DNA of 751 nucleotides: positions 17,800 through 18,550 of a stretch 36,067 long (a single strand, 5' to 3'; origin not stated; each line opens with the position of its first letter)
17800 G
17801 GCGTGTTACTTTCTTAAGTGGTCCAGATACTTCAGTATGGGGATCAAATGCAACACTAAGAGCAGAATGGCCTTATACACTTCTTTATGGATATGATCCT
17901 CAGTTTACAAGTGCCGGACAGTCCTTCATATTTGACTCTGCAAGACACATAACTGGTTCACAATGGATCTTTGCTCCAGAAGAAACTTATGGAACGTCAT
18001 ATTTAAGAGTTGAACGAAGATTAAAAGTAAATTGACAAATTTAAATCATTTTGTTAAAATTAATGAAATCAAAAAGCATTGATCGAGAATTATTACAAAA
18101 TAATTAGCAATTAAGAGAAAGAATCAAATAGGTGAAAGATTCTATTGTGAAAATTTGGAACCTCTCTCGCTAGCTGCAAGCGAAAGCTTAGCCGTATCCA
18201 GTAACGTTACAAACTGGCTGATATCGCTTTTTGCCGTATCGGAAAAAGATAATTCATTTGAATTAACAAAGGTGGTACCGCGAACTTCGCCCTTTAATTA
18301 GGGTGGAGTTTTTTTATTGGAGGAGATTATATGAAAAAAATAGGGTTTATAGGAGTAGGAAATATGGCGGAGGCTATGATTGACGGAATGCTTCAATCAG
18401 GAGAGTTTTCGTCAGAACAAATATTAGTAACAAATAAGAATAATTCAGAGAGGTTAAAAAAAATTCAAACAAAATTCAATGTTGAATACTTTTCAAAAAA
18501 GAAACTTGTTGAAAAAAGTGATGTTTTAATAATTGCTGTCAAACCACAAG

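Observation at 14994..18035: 1013-aa modular 'mega-pilin' encoded directly behind the ribosomal alpha operon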

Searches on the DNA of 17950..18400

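Call 17: search_rna_families(source=window, start=17950, end=18400, threshold=evalue, max_evalue=1, show_alignments=1)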
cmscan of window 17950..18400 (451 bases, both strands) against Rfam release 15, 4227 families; matches with E-value up to 1: 2.
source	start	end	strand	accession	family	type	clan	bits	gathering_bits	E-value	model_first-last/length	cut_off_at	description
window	18070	18297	+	RF00230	T-box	Cis-reg; leader;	-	91.2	93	1e-20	1-219/219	no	T-box leader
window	18105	18172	-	RF04258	mir-994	Gene; miRNA;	-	21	93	0.12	1-81/81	no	mir-994 microRNA precursor family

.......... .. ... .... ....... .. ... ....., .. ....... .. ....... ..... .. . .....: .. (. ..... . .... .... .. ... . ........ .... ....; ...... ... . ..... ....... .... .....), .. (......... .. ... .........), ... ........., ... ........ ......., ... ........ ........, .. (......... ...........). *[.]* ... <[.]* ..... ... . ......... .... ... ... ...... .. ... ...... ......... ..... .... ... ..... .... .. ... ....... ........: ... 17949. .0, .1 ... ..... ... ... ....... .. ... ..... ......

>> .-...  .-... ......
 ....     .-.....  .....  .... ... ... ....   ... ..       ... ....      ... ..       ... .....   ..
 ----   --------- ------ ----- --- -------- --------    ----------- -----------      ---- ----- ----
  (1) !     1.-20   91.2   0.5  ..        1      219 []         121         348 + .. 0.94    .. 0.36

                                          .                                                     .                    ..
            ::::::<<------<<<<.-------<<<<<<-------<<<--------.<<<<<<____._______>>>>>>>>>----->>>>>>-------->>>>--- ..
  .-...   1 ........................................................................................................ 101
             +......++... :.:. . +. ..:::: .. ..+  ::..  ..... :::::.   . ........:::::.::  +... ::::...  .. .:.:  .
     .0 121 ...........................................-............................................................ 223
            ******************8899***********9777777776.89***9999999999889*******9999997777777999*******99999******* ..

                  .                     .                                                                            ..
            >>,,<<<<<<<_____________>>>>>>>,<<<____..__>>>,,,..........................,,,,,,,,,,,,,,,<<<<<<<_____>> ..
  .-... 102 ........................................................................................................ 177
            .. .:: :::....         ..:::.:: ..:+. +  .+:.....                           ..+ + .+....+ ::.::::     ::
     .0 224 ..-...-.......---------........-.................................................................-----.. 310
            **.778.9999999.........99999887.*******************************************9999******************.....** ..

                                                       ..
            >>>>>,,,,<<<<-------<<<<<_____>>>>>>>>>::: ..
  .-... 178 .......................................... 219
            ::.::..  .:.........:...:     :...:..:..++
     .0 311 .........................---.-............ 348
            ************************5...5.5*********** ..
